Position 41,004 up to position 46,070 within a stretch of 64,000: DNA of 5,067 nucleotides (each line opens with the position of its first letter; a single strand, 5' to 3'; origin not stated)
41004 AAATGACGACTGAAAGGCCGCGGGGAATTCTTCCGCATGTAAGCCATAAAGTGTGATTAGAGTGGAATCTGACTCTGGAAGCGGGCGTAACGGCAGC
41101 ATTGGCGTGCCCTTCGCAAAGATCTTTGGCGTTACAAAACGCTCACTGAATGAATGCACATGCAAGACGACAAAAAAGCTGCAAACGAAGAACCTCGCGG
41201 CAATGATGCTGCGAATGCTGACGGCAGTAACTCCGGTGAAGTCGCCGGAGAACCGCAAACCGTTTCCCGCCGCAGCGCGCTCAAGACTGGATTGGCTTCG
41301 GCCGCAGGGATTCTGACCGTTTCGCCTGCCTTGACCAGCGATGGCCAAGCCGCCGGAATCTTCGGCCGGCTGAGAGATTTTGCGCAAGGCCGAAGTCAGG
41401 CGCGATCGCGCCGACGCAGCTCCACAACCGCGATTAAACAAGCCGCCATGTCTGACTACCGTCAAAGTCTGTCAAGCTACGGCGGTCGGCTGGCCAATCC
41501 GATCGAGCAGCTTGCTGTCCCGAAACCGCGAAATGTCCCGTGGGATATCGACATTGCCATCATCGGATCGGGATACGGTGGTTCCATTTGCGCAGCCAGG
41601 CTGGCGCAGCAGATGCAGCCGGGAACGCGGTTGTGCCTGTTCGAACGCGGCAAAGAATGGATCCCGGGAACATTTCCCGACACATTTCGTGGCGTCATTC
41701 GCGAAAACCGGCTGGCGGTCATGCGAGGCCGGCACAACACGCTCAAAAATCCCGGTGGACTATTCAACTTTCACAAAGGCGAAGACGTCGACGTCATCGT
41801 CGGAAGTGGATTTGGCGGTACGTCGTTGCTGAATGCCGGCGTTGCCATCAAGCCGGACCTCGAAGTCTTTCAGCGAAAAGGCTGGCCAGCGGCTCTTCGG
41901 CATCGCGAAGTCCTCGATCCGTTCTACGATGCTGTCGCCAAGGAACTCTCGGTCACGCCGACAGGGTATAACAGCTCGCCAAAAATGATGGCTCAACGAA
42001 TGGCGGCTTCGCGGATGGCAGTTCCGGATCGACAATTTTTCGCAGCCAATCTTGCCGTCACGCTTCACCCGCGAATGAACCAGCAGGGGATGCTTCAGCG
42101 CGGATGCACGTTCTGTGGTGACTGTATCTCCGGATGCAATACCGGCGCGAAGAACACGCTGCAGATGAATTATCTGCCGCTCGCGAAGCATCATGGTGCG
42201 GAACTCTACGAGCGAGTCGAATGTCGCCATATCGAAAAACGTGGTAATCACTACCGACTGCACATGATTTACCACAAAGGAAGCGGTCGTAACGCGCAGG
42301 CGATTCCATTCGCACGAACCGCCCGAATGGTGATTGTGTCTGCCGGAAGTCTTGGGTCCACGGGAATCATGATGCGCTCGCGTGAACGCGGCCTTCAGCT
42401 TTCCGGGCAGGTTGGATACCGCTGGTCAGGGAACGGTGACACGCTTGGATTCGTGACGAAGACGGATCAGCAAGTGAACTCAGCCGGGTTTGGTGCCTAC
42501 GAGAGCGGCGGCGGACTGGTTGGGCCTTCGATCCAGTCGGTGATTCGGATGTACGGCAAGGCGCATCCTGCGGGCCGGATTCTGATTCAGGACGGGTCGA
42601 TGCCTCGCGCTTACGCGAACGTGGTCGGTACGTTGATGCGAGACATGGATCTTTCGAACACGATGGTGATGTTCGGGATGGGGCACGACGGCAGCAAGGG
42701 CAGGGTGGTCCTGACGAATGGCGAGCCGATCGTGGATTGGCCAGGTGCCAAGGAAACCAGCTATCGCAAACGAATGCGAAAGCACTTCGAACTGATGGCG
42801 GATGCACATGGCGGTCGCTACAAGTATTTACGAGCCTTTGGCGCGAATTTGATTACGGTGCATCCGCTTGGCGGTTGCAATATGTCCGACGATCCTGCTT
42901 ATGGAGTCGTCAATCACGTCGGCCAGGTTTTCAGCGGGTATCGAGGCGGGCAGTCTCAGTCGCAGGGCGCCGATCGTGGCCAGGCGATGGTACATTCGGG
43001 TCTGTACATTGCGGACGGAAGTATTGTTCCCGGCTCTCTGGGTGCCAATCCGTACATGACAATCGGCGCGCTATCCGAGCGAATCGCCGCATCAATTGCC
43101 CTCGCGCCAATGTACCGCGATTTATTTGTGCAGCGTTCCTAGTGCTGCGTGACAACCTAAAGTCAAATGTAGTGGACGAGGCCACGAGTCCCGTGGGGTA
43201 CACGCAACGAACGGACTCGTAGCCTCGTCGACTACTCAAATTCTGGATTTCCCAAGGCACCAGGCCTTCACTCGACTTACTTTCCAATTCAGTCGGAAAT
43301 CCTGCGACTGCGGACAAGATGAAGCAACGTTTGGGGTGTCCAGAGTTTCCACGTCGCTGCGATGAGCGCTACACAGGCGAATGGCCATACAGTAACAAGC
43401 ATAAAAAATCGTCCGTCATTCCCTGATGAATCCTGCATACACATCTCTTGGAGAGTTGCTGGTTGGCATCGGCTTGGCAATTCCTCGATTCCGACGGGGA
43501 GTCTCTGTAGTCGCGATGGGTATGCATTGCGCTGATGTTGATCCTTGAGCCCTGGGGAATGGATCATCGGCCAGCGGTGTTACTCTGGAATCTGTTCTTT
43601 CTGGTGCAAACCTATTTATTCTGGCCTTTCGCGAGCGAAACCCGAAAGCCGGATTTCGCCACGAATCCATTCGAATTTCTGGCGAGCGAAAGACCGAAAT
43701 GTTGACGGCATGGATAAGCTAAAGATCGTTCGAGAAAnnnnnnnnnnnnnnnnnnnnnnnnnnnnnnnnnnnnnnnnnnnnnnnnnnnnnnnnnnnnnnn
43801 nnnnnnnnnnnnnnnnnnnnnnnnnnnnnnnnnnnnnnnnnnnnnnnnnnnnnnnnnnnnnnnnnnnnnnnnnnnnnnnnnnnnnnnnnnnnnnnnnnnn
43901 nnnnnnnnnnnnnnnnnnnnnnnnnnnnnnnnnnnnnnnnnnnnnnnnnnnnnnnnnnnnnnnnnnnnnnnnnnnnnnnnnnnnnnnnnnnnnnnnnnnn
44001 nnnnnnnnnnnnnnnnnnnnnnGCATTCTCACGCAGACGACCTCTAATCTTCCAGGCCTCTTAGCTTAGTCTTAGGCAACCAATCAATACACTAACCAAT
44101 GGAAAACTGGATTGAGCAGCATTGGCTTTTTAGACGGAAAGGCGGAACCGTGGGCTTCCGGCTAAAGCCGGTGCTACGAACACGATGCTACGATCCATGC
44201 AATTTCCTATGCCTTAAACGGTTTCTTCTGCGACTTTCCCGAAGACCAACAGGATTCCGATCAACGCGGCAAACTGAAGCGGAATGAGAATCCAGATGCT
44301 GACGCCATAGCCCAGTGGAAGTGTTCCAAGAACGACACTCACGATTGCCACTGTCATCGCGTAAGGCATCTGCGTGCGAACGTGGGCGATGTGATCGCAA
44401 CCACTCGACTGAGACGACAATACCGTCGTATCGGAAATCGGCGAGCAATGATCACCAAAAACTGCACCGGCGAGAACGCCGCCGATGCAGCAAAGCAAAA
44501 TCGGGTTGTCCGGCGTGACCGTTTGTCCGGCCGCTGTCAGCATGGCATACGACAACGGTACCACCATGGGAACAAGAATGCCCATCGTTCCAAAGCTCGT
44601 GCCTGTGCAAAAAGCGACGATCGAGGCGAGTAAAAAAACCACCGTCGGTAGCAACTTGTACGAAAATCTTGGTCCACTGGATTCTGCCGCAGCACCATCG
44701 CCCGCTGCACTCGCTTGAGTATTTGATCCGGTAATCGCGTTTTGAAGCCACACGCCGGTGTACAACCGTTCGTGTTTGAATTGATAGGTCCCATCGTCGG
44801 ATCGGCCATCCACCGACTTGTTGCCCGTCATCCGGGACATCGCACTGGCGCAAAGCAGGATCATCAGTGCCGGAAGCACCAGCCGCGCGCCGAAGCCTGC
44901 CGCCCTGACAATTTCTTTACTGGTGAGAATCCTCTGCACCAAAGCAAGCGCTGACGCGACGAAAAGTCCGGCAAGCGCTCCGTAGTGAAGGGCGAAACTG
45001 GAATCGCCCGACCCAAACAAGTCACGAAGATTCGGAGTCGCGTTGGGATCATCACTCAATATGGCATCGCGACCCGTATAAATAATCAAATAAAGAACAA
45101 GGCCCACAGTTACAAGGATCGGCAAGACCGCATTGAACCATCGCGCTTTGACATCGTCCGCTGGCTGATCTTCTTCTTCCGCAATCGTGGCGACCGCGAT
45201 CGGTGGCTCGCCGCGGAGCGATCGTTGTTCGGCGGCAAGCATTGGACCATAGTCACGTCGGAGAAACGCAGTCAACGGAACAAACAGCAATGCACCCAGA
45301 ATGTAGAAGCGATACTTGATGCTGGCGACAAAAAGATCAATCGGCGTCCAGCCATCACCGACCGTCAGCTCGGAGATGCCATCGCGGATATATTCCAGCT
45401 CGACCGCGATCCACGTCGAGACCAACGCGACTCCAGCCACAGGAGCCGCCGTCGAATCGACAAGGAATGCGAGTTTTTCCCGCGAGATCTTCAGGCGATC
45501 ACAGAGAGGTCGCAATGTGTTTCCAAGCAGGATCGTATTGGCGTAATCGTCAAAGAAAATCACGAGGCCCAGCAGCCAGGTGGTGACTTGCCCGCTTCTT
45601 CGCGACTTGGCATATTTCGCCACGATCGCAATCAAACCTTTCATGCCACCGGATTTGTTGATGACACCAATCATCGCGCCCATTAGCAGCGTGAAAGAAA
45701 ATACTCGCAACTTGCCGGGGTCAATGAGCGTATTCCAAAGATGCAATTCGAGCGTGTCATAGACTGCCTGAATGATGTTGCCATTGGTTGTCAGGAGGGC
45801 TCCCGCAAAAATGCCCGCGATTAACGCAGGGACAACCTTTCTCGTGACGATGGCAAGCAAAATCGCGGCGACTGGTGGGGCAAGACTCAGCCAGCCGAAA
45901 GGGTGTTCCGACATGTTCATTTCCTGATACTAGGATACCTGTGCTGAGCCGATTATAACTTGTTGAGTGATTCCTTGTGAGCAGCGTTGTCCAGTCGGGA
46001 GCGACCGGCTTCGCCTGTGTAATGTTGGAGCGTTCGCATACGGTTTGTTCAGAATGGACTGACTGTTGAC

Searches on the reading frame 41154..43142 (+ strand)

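Call 16: search_protein_families(library=pfam, proteins=[window:41154-43142:+])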
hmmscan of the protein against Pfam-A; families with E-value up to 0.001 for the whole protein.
window:41154-43142:+ (662 aa): 4 families
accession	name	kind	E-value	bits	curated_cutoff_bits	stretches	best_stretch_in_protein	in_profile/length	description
PF00732.25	GMC_oxred_N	-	3e-16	60.3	23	1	201-409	8-200/218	GMC oxidoreductase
PF05199.19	GMC_oxred_C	-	6e-10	40.3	24.6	0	608-640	106-138/139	GMC oxidoreductase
PF13450.12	NAD_binding_8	-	8.7e-05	23.2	21.9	0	136-167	1-29/68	NAD(P)-binding Rossmann-like domain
PF01266.30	DAO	-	0.00013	22.1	27.9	0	133-167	1-32/353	FAD dependent oxidoreductase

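Call 44: search_protein_families(library=ncbifam, proteins=[window:41154-43142:+], max_evalue=0.01)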
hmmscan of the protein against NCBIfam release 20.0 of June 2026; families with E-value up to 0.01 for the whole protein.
window:41154-43142:+ (662 aa): 4 families
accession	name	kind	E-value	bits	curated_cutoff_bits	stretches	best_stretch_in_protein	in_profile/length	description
NF058674.1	CholsOxChoxAB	equivalog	2.7e-38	131.8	850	2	130-431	4-309/535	cholesterol oxidase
TIGR04542.1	GMC_mycofac_2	equivalog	1.8e-11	43.8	400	1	133-269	1-122/425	mycofactocin system GMC family oxidoreductase MftG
TIGR03970.1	mycofact_MftG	equivalog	8.7e-06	24.9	387.45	1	133-305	2-165/487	mycofactocin dehydrogenase MftG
NF002550.0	PRK02106.1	subfamily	0.0046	15.5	605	0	132-167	6-39/563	choline dehydrogenase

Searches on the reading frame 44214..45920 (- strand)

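Call 6: search_protein_families(library=pfam, proteins=[window:44214-45920:-])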
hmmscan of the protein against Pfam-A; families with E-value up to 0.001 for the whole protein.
window:44214-45920:- (568 aa): 1 family
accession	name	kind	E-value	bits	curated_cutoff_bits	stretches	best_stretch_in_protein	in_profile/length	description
PF03553.21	Na_H_antiporter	-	7.1e-39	134.3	23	2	422-531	198-297/303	Na+/H+ antiporter family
